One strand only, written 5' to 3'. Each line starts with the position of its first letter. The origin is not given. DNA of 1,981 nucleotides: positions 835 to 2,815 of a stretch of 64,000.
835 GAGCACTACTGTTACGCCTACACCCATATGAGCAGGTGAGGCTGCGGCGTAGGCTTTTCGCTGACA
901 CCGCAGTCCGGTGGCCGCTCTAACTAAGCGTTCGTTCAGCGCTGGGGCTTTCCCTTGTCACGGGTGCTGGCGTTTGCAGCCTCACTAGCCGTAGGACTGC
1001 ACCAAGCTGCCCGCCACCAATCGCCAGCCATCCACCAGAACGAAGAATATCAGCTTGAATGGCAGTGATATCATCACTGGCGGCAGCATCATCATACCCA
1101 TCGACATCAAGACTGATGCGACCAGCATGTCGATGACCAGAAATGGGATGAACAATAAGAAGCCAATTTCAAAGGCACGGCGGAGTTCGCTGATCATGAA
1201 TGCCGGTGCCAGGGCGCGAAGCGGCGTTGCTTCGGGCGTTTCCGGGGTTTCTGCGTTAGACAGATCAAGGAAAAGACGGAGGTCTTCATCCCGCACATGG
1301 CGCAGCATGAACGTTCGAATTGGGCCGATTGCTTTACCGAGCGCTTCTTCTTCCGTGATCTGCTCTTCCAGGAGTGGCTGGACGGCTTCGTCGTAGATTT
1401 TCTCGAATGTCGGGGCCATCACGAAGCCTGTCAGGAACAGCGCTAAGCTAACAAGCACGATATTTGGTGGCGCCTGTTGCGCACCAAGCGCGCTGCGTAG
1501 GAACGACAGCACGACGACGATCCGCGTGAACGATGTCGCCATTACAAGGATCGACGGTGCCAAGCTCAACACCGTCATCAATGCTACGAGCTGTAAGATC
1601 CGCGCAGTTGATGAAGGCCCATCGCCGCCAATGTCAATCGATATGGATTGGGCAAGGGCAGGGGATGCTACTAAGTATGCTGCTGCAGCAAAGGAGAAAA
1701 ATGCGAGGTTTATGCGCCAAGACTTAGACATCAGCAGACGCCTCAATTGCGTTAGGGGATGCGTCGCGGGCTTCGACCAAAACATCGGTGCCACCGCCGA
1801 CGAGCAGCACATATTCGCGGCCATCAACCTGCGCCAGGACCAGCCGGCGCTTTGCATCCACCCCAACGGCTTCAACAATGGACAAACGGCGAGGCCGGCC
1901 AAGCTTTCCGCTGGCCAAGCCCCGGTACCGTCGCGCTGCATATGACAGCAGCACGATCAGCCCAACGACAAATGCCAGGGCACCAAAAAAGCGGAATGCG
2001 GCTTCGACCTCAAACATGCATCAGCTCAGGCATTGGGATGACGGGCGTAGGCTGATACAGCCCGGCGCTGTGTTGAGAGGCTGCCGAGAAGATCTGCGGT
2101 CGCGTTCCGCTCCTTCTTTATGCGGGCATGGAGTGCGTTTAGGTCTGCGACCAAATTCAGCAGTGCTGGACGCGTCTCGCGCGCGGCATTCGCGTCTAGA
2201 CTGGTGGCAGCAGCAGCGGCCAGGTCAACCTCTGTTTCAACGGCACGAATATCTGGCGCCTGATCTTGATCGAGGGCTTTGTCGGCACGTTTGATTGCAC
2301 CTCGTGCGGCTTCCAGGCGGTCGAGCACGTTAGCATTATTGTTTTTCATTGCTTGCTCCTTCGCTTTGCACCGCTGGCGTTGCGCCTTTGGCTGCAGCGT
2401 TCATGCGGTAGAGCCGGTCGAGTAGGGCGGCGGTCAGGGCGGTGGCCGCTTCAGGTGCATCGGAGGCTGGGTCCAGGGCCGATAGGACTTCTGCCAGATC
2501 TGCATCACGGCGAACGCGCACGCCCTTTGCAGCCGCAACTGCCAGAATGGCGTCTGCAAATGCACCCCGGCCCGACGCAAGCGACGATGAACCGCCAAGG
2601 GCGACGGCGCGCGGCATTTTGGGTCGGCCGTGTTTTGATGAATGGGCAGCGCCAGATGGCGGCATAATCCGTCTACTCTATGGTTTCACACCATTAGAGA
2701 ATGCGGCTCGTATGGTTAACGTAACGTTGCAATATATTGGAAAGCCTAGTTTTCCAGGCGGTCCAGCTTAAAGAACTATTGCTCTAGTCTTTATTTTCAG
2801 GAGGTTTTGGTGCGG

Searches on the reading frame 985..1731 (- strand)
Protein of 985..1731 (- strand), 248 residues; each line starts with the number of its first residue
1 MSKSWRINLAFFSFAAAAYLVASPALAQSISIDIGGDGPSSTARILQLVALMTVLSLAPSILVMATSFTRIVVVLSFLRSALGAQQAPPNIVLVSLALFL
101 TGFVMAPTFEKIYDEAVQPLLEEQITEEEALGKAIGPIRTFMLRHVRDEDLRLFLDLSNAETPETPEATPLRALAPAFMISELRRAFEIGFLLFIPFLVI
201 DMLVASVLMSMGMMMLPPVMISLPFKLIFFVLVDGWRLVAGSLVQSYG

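Call 79: search_dna_similar(query=window:985-1731:-, collection=plasmids, mode=protein, max_rows=30, max_evalue=1e-30)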
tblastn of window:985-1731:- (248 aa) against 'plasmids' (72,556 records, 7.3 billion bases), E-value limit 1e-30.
Records with a match: 378; places in all: 386; records where one place covers at least 80% of the query: 275.
Best place of each record, by identity: 60-80% 12; <60% 366.
By first word of the organism name: Ralstonia 133; Yersinia 88; Aeromonas 21; Azospirillum 11; Sulfitobacter 11; Escherichia 10; Sinorhizobium 10; Bradyrhizobium 8; Burkholderia 7; Mesorhizobium 6; and 43 more.
By predicted mobility (MOB-suite, as given by PLSDB): mobilizable 209; non-mobilizable 151; conjugative 18.
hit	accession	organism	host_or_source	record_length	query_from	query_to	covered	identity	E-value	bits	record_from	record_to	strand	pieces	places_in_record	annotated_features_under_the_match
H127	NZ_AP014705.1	Methylobacterium aquaticum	-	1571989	28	248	89%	70.1%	2e-79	267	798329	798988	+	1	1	none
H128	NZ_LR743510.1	Methylobacterium bullatum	-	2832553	28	248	89%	67.4%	2e-78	264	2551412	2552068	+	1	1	none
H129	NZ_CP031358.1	Erythrobacter aureus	marine sediment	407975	28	248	89%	62.0%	7e-61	213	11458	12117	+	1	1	fliP: flagellar type III secretion system pore protein FliP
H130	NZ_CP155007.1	Methylobacterium fujisawaense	concrete cylinder weathered outdoors on ...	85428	28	247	89%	61.4%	5e-68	234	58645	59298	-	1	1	fliP: flagellar type III secretion system pore protein FliP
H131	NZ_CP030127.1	Indioceanicola profundi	sediment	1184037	28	248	89%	60.9%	2e-68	234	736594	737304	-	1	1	none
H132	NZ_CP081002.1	Sphingobium sp. V4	cell culture,soil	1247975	36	247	85%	62.3%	4e-63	219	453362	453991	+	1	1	record has no annotation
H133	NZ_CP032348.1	Azospirillum brasilense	soil sample,Agricultural field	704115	36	248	86%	60.2%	1e-65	227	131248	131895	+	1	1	fliP: flagellar type III secretion system pore protein FliP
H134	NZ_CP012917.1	Azospirillum brasilense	Digitaria eriantha,microbe,root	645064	36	248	86%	60.2%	1e-65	227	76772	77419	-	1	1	fliP: flagellar type III secretion system pore protein FliP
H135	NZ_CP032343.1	Azospirillum brasilense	soil sample,Agricultural field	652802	36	248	86%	60.2%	1e-65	227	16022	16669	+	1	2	fliP: flagellar type III secretion system pore protein FliP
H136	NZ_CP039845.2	Acetobacter pasteurianus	whole organism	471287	28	248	89%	57.8%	8e-63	219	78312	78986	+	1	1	fliP: flagellar type III secretion system pore protein FliP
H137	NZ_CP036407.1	Komagataeibacter saccharivorans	whole organism,fruit fly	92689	28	248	89%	57.6%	3e-66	228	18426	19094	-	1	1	fliP: flagellar type III secretion system pore protein FliP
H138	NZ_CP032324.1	Azospirillum argentinense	soil sample,Agricultural field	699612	36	248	86%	59.7%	3e-64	223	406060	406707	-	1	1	fliP: flagellar type III secretion system pore protein FliP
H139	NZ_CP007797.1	Azospirillum argentinense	Triticum aestivum L.,Root,wheat ...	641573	36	248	86%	59.7%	3e-64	223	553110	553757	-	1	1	fliP: flagellar type III secretion system pore protein FliP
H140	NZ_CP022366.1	Azospirillum sp. TSH58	single cell,paddy soils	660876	36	248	86%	59.7%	3e-64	223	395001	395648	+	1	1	fliP: flagellar type III secretion system pore protein FliP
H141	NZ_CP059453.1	Azospirillum brasilense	Prokaryotes,soil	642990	36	248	86%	59.7%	4e-64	223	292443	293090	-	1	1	fliP: flagellar type III secretion system pore protein FliP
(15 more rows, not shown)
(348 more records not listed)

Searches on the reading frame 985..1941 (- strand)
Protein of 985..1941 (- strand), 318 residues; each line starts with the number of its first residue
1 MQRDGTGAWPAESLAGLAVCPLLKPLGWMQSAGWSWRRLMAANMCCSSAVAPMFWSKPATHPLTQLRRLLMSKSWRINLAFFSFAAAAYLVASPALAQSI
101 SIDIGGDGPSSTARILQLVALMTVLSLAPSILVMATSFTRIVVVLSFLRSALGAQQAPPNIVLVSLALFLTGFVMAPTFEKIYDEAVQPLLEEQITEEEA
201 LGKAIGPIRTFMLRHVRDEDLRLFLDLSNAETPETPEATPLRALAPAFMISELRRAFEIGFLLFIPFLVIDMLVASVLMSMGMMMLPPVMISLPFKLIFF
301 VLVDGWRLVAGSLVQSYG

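Call 3: search_protein_families(library=pfam, proteins=[window:985-1941:-], max_evalue=0.01)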
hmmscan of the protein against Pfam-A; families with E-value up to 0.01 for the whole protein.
window:985-1941:- (318 aa): 1 family
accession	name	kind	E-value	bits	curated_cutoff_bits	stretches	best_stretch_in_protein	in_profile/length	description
PF00813.25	FliP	-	3.2e-83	278.8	26.9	1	121-313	1-191/191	FliP family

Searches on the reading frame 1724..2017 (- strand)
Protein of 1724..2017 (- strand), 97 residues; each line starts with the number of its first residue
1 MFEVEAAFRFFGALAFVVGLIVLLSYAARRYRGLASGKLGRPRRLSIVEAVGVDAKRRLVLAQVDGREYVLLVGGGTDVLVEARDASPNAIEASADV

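Call 3: search_protein_families(library=pfam, proteins=[window:1724-2017:-], max_evalue=0.01)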
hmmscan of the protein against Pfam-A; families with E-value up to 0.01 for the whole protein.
window:1724-2017:- (97 aa): 1 family
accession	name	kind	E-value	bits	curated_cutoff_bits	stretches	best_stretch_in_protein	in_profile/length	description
PF04347.18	FliO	-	2.2e-05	24.9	22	1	26-76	1-53/91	Flagellar biosynthesis protein, FliO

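Call 11: search_protein_families(library=ncbifam, proteins=[window:1724-2017:-], max_evalue=1)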
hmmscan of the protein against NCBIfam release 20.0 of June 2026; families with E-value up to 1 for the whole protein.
window:1724-2017:- (97 aa): 1 family
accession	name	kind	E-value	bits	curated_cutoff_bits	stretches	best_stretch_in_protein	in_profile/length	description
TIGR03500.1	FliO_TIGR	equivalog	1e-11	44.7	55.25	1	14-77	1-63/70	flagellar biosynthetic protein FliO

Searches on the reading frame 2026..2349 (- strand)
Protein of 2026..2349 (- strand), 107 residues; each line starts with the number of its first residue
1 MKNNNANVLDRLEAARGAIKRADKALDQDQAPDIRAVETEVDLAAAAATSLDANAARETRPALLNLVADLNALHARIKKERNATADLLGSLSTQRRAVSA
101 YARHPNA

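Call 3: search_protein_families(library=pfam, proteins=[window:2026-2349:-], max_evalue=0.01)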
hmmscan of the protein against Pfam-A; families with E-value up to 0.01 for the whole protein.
window:2026-2349:- (107 aa): 0 families

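Call 11: search_protein_families(library=ncbifam, proteins=[window:2026-2349:-], max_evalue=1)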
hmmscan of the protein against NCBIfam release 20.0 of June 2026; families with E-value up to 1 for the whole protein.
window:2026-2349:- (107 aa): 2 families
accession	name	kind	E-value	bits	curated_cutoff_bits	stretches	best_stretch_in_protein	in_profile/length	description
NF033914.0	antiphage_ZorA_1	subfamily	0.018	13.3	190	1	6-101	391-487/619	anti-phage ZorAB system protein ZorA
NF049847.1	FtsL_COG5462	equivalog_domain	0.3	10.8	50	0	28-72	26-70/85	cell division protein FtsL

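Call 12: search_protein_families(library=pfam, proteins=[window:2026-2349:-], max_evalue=10)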
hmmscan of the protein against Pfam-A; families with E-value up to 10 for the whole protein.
window:2026-2349:- (107 aa): 4 families
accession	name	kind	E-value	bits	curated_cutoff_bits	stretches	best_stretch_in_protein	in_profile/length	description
PF11034.13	Grg1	-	0.056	14.1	25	1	1-24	31-52/67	Glucose-repressible protein Grg1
PF00843.22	Arena_nucleocap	-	0.056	12.8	27.2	1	20-95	55-130/334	Arenavirus nucleocapsid N-terminal domain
PF05400.18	FliT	-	0.091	14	29.5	1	48-101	32-85/85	Flagellar protein FliT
PF04632.18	FUSC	-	0.26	10.3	30.9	1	12-106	256-344/660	Fusaric acid resistance protein family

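Call 42: search_protein_families(library=pfam, alignment_id=A2, max_evalue=0.01)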
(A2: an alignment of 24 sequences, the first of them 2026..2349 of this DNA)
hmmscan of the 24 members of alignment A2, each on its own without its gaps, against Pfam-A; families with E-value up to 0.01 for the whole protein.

A. member 1, window:2026-2349:- (107 aa): 0 families

B. families by the number of members that match (of 24 scanned): 4 families
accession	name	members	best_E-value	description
PF05400.18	FliT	5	3.2e-05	Flagellar protein FliT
PF13801.11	Metal_resist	3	0.00074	Heavy-metal resistance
PF03428.19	RP-C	1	0.0024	Replication protein C N-terminal domain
PF20572.3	DUF6781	1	0.0066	Family of unknown function (DUF6781)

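Call 43: search_solved_structures(query=A2, max_evalue=1)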
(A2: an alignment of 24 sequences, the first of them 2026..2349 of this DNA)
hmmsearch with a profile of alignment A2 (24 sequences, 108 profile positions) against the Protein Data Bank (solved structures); distinct sequences matched with E-value up to 1: 37.
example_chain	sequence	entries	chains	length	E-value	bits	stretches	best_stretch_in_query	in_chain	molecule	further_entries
3m9h_A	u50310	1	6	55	0.0024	21.1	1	31-74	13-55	Proteasome-associated ATPase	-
3m91_A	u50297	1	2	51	0.0025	21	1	31-74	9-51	Proteasome-associated ATPase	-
2ov1_A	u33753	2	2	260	0.024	17.9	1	39-81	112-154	Periplasmic binding protein component of an ABC type zinc uptake transporter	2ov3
1pq4_A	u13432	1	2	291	0.033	17.4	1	39-81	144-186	periplasmic binding protein component of an ABC type zinc uptake transporter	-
9tlv_A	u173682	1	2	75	0.055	16.7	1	32-84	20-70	Sc-apCC-2-MCL-1-3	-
7ljf_A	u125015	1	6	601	0.056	16.7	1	29-74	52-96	AAA ATPase forming ring-shaped complexes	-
6gaj_A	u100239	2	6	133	0.057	16.7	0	29-84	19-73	Outer capsid protein sigma-1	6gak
7px9_A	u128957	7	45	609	0.058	16.6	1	29-74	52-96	AAA ATPase forming ring-shaped complexes | Proteasome-associated ATPase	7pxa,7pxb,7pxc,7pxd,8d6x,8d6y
6gao_A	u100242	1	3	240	0.083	16.1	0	11-85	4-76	Outer capsid protein sigma-1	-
5j10_A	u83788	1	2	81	0.11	15.7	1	25-82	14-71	peptide design 2L4HC2_24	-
7sq4_A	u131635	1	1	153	0.14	15.4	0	34-81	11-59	Designed trefoil knot protein, variant 2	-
1av1_A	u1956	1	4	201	0.15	15.3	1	6-92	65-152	APOLIPOPROTEIN A-I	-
1t3j_A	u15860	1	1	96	0.16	15.2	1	14-75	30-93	mitofusin 1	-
9sdp_BH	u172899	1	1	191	0.18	15.1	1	20-60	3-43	Small ribosomal subunit protein eS7z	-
3myf_A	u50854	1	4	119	0.22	14.7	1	41-85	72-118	Sensor protein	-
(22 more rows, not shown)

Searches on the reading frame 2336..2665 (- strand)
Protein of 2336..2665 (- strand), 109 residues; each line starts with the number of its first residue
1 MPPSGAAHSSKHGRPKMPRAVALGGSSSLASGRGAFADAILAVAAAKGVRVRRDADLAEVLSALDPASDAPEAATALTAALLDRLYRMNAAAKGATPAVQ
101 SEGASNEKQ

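Call 3: search_protein_families(library=pfam, proteins=[window:2336-2665:-], max_evalue=0.01)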
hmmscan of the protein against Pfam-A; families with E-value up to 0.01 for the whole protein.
window:2336-2665:- (109 aa): 0 families

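Call 11: search_protein_families(library=ncbifam, proteins=[window:2336-2665:-], max_evalue=1)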
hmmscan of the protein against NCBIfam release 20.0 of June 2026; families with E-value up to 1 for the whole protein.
window:2336-2665:- (109 aa): 1 family
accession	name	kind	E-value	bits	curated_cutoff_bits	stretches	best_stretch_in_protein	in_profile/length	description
TIGR00789.1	flhB_rel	hypoth_equivalog_domain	5.2e-06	26.6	117.35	1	29-89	21-81/84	FlhB-like flagellar biosynthesis protein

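Call 12: search_protein_families(library=pfam, proteins=[window:2336-2665:-], max_evalue=10)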
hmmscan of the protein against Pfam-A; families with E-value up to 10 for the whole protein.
window:2336-2665:- (109 aa): 0 families
